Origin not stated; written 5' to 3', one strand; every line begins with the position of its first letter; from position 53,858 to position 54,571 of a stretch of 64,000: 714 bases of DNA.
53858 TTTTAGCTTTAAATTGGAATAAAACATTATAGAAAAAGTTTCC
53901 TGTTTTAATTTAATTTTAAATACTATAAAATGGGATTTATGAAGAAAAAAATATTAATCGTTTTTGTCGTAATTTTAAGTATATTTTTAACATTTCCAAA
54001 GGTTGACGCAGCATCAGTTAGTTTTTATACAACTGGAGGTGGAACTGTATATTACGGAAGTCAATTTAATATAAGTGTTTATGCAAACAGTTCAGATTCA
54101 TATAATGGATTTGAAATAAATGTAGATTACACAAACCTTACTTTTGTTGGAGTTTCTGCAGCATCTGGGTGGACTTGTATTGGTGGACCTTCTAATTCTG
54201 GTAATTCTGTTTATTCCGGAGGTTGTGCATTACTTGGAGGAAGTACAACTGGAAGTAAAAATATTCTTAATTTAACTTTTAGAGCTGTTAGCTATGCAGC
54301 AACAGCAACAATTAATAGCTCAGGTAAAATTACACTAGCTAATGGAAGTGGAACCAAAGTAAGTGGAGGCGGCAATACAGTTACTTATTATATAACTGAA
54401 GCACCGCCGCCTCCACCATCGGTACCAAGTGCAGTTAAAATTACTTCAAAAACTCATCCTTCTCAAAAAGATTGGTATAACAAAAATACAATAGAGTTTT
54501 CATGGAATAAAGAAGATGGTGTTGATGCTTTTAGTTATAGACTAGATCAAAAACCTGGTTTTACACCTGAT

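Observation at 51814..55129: Cohesin-dockerin-like pairing between a surface anchor and a subtilisin protease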

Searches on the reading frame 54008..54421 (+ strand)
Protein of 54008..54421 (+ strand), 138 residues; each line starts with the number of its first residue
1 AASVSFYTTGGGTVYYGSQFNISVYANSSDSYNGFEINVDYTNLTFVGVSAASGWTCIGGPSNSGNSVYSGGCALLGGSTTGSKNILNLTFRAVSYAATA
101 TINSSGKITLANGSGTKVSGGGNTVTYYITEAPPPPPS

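Call 12: search_solved_structures(query=A2, max_evalue=10, show_alignments=2)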
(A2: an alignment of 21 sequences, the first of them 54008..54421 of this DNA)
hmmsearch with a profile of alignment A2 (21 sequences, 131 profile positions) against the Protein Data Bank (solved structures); distinct sequences matched with E-value up to 10: 10.
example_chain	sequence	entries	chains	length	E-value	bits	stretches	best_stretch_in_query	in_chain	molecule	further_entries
3l8q_A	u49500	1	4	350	0.00087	22.2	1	2-63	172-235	Cellulosomal scaffoldin adaptor protein B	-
3fnk_A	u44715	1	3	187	0.0016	21.4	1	2-65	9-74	Cellulosomal scaffoldin adaptor protein B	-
3ghp_A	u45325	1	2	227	0.0029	20.5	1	2-65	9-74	Cellulosomal scaffoldin adaptor protein B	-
2xdh_A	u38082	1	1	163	0.0034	20.3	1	7-101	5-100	COHESIN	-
4u3s_A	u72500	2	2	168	0.0037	20.2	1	6-63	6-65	Cellulosomal scaffoldin adaptor protein B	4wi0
8bl6_A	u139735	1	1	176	0.0086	19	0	12-42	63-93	dIG14-scdim-EF62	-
8bl3_A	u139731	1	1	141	0.011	18.7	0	12-41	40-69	scIg12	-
5g5d_A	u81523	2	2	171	0.059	16.3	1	3-51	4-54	CELLULOSOME ANCHORING PROTEIN COHESIN REGION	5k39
1tyj_A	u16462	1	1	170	0.73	12.8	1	8-44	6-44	cellulosomal scaffoldin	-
2y3n_A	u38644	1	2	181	1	12.2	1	6-44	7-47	CELLULOSOMAL SCAFFOLDIN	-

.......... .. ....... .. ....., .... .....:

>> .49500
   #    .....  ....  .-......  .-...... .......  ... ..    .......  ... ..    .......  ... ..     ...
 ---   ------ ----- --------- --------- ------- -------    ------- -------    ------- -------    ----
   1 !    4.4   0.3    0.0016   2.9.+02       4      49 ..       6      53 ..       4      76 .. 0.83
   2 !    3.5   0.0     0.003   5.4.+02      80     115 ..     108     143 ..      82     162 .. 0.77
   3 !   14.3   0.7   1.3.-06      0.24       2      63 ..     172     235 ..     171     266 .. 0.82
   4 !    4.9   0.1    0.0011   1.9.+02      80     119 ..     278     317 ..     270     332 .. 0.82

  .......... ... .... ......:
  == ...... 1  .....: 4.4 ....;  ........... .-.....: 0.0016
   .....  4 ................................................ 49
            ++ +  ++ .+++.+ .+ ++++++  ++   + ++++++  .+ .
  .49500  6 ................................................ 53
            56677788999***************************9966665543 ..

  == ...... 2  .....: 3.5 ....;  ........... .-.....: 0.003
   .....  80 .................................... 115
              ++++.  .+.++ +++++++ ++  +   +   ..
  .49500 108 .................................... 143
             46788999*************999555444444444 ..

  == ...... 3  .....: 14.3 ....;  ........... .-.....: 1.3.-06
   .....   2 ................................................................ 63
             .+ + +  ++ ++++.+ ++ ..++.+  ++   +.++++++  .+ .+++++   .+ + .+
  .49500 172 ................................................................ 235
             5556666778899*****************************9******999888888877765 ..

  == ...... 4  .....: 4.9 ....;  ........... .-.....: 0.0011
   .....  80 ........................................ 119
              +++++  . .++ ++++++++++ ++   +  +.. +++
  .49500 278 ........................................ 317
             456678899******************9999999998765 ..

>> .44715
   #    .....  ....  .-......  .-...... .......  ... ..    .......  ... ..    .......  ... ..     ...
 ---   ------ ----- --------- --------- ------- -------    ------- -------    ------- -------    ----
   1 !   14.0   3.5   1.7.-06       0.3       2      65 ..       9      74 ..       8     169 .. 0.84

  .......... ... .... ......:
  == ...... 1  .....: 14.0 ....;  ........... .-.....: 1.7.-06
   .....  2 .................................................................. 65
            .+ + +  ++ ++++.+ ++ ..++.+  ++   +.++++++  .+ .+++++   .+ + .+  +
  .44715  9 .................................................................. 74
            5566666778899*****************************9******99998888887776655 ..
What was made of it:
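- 54011..54409 (+): Cohesin domain (aa 28-160). Family profile against PDB gives cohesins as the best matches, with two designed Ig proteins among the top ten (call 12).
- On Cohesin (Pfam PF00963): The family profile's best PDB matches are cohesins (E about 1e-3, call 12).
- The family profile's best PDB matches are cohesins, at modest E-values of about 1e-3 (call 12).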

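Call 24: predict_structure(alignment_id=A2)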
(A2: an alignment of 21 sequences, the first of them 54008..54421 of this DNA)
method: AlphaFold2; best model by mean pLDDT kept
length: 138 residues; sequences in the alignment: 21
mean_pLDDT: 95.2   pTM: 0.85
mean pLDDT of the five models: 95.2, 94.7, 93.9, 93.5, 92.8
residues with pLDDT >= 90: 125; 70-90: 13; 50-70: 0; < 50: 0
segments of 3 or more residues with pLDDT < 50: none
pLDDT, mean of each block of 10 residues (from residue 1): 93 97 97 97 96 90 90 93 97 98 97 95 97 94
secondary structure, 60 per line:
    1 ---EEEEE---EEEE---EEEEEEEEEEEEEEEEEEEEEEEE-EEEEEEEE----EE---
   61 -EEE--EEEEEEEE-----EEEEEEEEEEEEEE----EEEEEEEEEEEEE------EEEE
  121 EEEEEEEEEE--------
elements in order: E4-8 E12-15 E19-42 E44-51 E62-64 E67-74 E80-93 E98-110 E117-130
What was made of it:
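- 54011..54409 (+): AF2 pLDDT 95.2 (call 24).
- On Cohesin (Pfam PF00963): AF2 pLDDT 95.2, all-beta (call 24).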

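Call 27: fold_search(model_id=the predicted structure, library=pdb)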
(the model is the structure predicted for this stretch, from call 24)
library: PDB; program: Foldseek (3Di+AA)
matches with E <= 10: 1993; with E <= 0.001: 54
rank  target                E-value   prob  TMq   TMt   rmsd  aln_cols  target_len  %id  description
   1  2xdh                  6.5e-07  1.00  0.72  0.72   3.3       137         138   17  Non-cellulosomal cohesin from the hyperthermophilic archaeon Archaeoglobus fulgidus (released 2010-05-26)
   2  6kgf_C                3.9e-06  1.00  0.72  0.68   2.8       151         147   10  Crystal structure of CaDoc0917(R16D)-CaCohA2 complex at pH 8.2 (released 2020-07-08)
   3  5n5p_C                9.1e-06  1.00  0.61  0.61   4.4       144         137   13  Crystal structure of Ruminococcus flavefaciens' type III complex containing the fifth cohesin from scaffoldin B and th (released 2018-02-28)
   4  9ifr                  9.6e-06  1.00  0.62  0.69   3.7       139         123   15  CLIPPER domain from the Gram-negative fibrillar adhesin "B9T28_05395 (released 2025-11-26)
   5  5n5p_A                9.6e-06  1.00  0.62  0.62   4.4       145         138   13  Crystal structure of Ruminococcus flavefaciens' type III complex containing the fifth cohesin from scaffoldin B and th (released 2018-02-28)
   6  6kgf_A                1.0e-05  1.00  0.66  0.64   3.7       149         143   11  Crystal structure of CaDoc0917(R16D)-CaCohA2 complex at pH 8.2 (released 2020-07-08)
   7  6kgc_A                1.3e-05  1.00  0.70  0.68   3.1       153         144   10  Crystal structure of CaDoc0917(R49D)-CaCohA2 complex at pH 5.4 (released 2020-07-08)
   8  2jh2_A                1.4e-05  1.00  0.68  0.71   3.2       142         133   15  X-ray crystal structure of a cohesin-like module from Clostridium perfringens (released 2007-11-06)
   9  6kgd_A                2.0e-05  1.00  0.68  0.65   3.2       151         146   10  Crystal structure of CaDoc0917(R49D)-CaCohA2 complex at pH 8.0 (released 2020-07-08)
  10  2vo8                  2.1e-05  1.00  0.77  0.79   2.3       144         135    8  Cohesin module from Clostridium perfringens ATCC13124 family 33 glycoside hydrolase. (released 2008-09-02)
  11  2w1n                  3.0e-05  1.00  0.71  0.46   3.7       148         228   14  cohesin and fibronectin type-III double module construct from the Clostridium perfringens glycoside hydrolase GH84C (released 2009-02-03)
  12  6kge_A                3.3e-05  1.00  0.69  0.68   3.1       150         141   10  Crystal structure of CaDoc0917(R16D)-CaCohA2 complex at pH 5.5 (released 2020-07-08)
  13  7fe5_A                5.2e-05  1.00  0.47  0.37   8.2       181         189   13  AvmM Catalyzes Macrocyclization in Alchivemycin A Biosynthesis (released 2021-09-01)
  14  8xfo_A                6.0e-05  1.00  0.49  0.13   5.4       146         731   12  Cryo-EM structure of integrin ITGAV, ITGB3 and CYCLO (RGDFK) complex, conformation 2 (released 2024-12-18)
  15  1g1k_A                6.7e-05  1.00  0.70  0.68   3.2       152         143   14  COHESIN MODULE FROM THE CELLULOSOME OF CLOSTRIDIUM CELLULOLYTICUM (released 2000-11-22)
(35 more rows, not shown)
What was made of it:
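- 54011..54409 (+): Foldseek top hits are cohesins (call 27).
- On Cohesin (Pfam PF00963): Generic beta-sandwiches rank lower (call 27).
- Closest known: Non-cellulosomal cohesin-dockerin pairs: Archaeoglobus fulgidus cohesin. Same: These are the best structural matches to the window's cohesin model: 2xdh at E 6.5e-7, and 2vo8 at TM 0.77/0.79 (call 27).
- Checked: It also folds as a cohesin-type beta-sandwich (calls 24, 27).
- The AF2 model has pLDDT 95.2, and its top PDB matches are cohesins with TM 0.7-0.79 (calls 24, 27). Foldseek also lists generic beta-sandwiches below the cohesins, such as the CLIPPER adhesin domain and integrin domains (call 27).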

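Call 55: search_protein_representatives(alignment_id=A2)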
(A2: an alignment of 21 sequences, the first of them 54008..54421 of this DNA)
Query: 21 sequences, 131 profile positions. Proteins with E-value up to 0.001 (for the whole library): 7613; up to 1e-10: 3407; up to 1e-30: 50. The best 150 are listed.
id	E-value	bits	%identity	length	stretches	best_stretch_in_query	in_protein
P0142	1.2e-52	193.2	-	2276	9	11-129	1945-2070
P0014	2.1e-47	176.3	-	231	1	1-131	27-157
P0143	1.7e-46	173.3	-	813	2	1-127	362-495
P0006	2.9e-45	169.4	-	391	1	1-131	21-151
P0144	4.3e-44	165.6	-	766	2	3-130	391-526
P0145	4.0e-43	162.4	-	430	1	1-131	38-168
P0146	1.1e-42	161.0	-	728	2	2-129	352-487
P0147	2.8e-41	156.5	-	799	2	2-129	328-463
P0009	9.1e-41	154.8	-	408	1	2-131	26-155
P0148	1.9e-40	153.8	-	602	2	1-129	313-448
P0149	7.6e-40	151.8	-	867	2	1-128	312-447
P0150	9.0e-40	151.6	-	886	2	2-129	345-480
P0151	1.5e-39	150.9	-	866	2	2-128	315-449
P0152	3.3e-39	149.8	-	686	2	2-130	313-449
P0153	3.6e-39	149.7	-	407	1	3-131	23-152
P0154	4.0e-38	146.3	-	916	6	4-105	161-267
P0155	5.9e-38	145.7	-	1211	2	2-129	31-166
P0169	1.1e-33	131.9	-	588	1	1-131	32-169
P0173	4.0e-32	126.9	-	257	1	1-129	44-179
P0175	7.7e-32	125.9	-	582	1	2-130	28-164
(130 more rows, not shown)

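Call 57: search_protein_families(library=pfam, proteins=[P0142, P0143, P0154, P0155, P0169, P0175, P0173, P0145], max_evalue=0.001)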
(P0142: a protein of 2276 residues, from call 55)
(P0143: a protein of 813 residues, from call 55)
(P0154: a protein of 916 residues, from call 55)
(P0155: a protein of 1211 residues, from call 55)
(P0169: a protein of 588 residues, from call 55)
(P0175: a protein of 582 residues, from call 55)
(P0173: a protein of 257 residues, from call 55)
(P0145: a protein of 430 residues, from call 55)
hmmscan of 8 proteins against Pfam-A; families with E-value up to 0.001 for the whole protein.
P0142 (2276 aa): 5 families
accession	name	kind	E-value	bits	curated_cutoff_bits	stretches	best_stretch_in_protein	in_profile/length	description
PF00963.24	Cohesin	-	1.4e-82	275.2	24.1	9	549-675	5-137/139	Cohesin domain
PF17957.7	Big_7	-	2.4e-36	124.7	24.1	2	697-765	1-70/70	Bacterial Ig domain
PF00041.27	fn3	-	4.3e-22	78.6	25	3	1668-1749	2-82/84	Fibronectin type III domain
PF00404.24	Dockerin_1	-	4.2e-07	30.5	22.9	1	2224-2271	1-53/57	Dockerin type I domain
PF25788.1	Ig_Rha78A_N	-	7e-06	26.7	27.4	0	834-876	58-100/105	Rha78A-like, N-terminal immunoglobulin domain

P0143 (813 aa): 0 families

P0154 (916 aa): 1 family
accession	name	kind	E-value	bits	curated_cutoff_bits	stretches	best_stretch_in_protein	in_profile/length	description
PF00963.24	Cohesin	-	1.3e-32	113.3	24.1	2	31-125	9-114/139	Cohesin domain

P0155 (1211 aa): 3 families
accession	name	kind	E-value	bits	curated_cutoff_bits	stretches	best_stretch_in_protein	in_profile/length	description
PF00963.24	Cohesin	-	1e-11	45.6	24.1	1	44-149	11-124/139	Cohesin domain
PF19077.6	Big_13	-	9.6e-11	42.5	27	0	398-461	30-95/102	Bacterial Ig-like domain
PF17936.7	Big_6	-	0.00028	21.5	27.6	0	398-459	16-76/83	Bacterial Ig domain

P0169 (588 aa): 2 families
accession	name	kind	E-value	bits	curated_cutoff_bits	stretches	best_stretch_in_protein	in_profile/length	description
PF19077.6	Big_13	-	6.7e-10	39.8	27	1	389-459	26-95/102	Bacterial Ig-like domain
PF00963.24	Cohesin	-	8.6e-07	29.7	24.1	1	47-155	12-128/139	Cohesin domain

P0175 (582 aa): 1 family
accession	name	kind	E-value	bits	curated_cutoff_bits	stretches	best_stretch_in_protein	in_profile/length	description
PF19077.6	Big_13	-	0.00078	20.3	27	0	323-369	49-99/102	Bacterial Ig-like domain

P0173 (257 aa): 1 family
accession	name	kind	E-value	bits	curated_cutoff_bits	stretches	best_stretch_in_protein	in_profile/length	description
PF00963.24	Cohesin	-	5.4e-07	30.3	24.1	1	58-166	11-127/139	Cohesin domain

P0145 (430 aa): 0 families
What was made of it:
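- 54011..54409 (+): The profile hits a protein with nine Pfam cohesins at E 1e-52 (calls 55, 57).
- On Cohesin (Pfam PF00963): It scores 1.2e-52 on P0142, which has nine Pfam cohesins (calls 55, 57).
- The same profile scores 1.2e-52 on P0142, which holds nine Pfam cohesins and a dockerin (calls 55, 57).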
